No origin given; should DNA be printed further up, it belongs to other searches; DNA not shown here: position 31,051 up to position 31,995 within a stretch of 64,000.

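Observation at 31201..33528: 775-aa fusion of a nucleophile-less nicotinamidase-like domain, a kinase-like domain and an HCX5R phosphatase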

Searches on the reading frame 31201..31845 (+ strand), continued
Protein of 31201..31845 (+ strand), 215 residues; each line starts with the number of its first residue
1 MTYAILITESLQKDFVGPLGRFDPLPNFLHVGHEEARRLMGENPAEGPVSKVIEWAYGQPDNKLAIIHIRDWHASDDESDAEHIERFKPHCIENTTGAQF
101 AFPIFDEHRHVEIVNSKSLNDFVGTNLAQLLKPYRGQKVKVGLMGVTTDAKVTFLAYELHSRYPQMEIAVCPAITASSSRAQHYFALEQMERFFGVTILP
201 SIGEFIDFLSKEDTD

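Call 78: fold_search(model_id=the predicted structure, library=pdb)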
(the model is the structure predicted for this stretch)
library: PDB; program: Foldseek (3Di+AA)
matches with E <= 10: 979; with E <= 0.001: 130
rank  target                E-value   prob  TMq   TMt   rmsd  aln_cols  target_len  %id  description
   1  5zn8_B                9.5e-12  1.00  0.69  0.81   3.3       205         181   20  Crystal structure of nicotinamidase PncA from Bacillus subtilis (released 2018-04-25)
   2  6a8l_A                1.1e-11  1.00  0.70  0.81   3.1       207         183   22  Crystal structure of nicotinamidase/ pyrazinamidase PncA from Bacillus subtilis (released 2018-08-01)
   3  5zn8_A                2.3e-11  1.00  0.69  0.80   3.3       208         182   22  Crystal structure of nicotinamidase PncA from Bacillus subtilis (released 2018-04-25)
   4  3hb7_F                8.2e-11  1.00  0.69  0.79   3.7       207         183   20  The Crystal Structure of an Isochorismatase-like Hydrolase from Alkaliphilus metalliredigens to 2.3A (released 2009-07-07)
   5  3hb7_G                1.4e-10  1.00  0.70  0.82   3.2       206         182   21  The Crystal Structure of an Isochorismatase-like Hydrolase from Alkaliphilus metalliredigens to 2.3A (released 2009-07-07)
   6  3o90_B                1.9e-10  1.00  0.68  0.76   3.2       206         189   24  High resolution crystal structures of Streptococcus pneumoniae nicotinamidase with trapped intermediates provide insig (released 2011-01-12)
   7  3o93_C                1.9e-10  1.00  0.69  0.78   3.8       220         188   22  High resolution crystal structures of Streptococcus pneumoniae nicotinamidase with trapped intermediates provide insig (released 2011-01-12)
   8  3hb7_D                2.1e-10  1.00  0.68  0.80   3.5       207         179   19  The Crystal Structure of an Isochorismatase-like Hydrolase from Alkaliphilus metalliredigens to 2.3A (released 2009-07-07)
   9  3s2s_A                2.5e-10  1.00  0.69  0.80   3.3       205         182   26  The crystal structure of pyrazinamidase/nicotinamidase from streptococcus mutans UA159 (released 2012-05-16)
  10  3hb7_B                3.3e-10  1.00  0.66  0.78   3.6       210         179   20  The Crystal Structure of an Isochorismatase-like Hydrolase from Alkaliphilus metalliredigens to 2.3A (released 2009-07-07)
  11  3hb7_A                3.7e-10  1.00  0.68  0.77   3.6       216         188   20  The Crystal Structure of an Isochorismatase-like Hydrolase from Alkaliphilus metalliredigens to 2.3A (released 2009-07-07)
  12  3hb7_H                4.2e-10  1.00  0.66  0.81   3.4       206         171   19  The Crystal Structure of an Isochorismatase-like Hydrolase from Alkaliphilus metalliredigens to 2.3A (released 2009-07-07)
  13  3o93_D                4.2e-10  1.00  0.66  0.75   3.4       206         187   23  High resolution crystal structures of Streptococcus pneumoniae nicotinamidase with trapped intermediates provide insig (released 2011-01-12)
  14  3s2s_D                4.8e-10  1.00  0.69  0.80   3.3       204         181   26  The crystal structure of pyrazinamidase/nicotinamidase from streptococcus mutans UA159 (released 2012-05-16)
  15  3o91_C                5.4e-10  1.00  0.68  0.77   3.2       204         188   24  High resolution crystal structures of Streptococcus pneumoniae nicotinamidase with trapped intermediates provide insig (released 2011-01-12)
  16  1ilw                  6.6e-10  1.00  0.65  0.76   3.5       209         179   22  Crystal Structure of Pyrazinamidase/Nicotinamidase of Pyrococcus horikoshii (released 2001-12-12)
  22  3hb7_C                1.3e-09  1.00  0.68  0.81   3.4       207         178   19  The Crystal Structure of an Isochorismatase-like Hydrolase from Alkaliphilus metalliredigens to 2.3A (released 2009-07-07)
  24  3hb7_E                3.6e-09  1.00  0.67  0.75   3.3       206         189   18  The Crystal Structure of an Isochorismatase-like Hydrolase from Alkaliphilus metalliredigens to 2.3A (released 2009-07-07)
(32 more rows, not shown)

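Call 79: find_encoding_contigs(protein=P0152, flank=6000, max_places=2)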
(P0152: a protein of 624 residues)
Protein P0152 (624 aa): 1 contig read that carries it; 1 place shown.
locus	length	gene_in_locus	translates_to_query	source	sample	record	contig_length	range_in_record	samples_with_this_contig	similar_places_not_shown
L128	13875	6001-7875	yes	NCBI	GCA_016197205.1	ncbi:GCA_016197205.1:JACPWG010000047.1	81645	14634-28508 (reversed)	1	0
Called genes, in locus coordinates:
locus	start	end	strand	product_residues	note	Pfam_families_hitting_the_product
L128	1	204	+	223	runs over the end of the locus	PF00072:Response_reg, PF00486:Trans_reg_C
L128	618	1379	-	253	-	PF00702:Hydrolase, PF13419:HAD_2, PF13242:Hydrolase_like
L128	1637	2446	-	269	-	-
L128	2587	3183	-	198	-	PF05685:Uma2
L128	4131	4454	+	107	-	PF07719:TPR_2 (faint), PF13432:TPR_16, PF00515:TPR_1 (faint)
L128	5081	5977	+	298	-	PF01557:FAA_hydrolase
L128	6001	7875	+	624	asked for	PF00857:Isochorismatase, PF01636:APH, PF19974:TCAD9, PF01163:RIO1 (faint)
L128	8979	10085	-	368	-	PF04406:TP6A_N, PF20768:Topo_VI_alpha (weak), PF21180:TOP6A-Spo11_Toprim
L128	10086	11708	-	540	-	PF02518:HATPase_c, PF13589:HATPase_c_3, PF09239:Topo-VIb_trans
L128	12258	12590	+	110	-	-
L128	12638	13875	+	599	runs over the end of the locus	PF03109:ABC1, PF27536:UbiB_helical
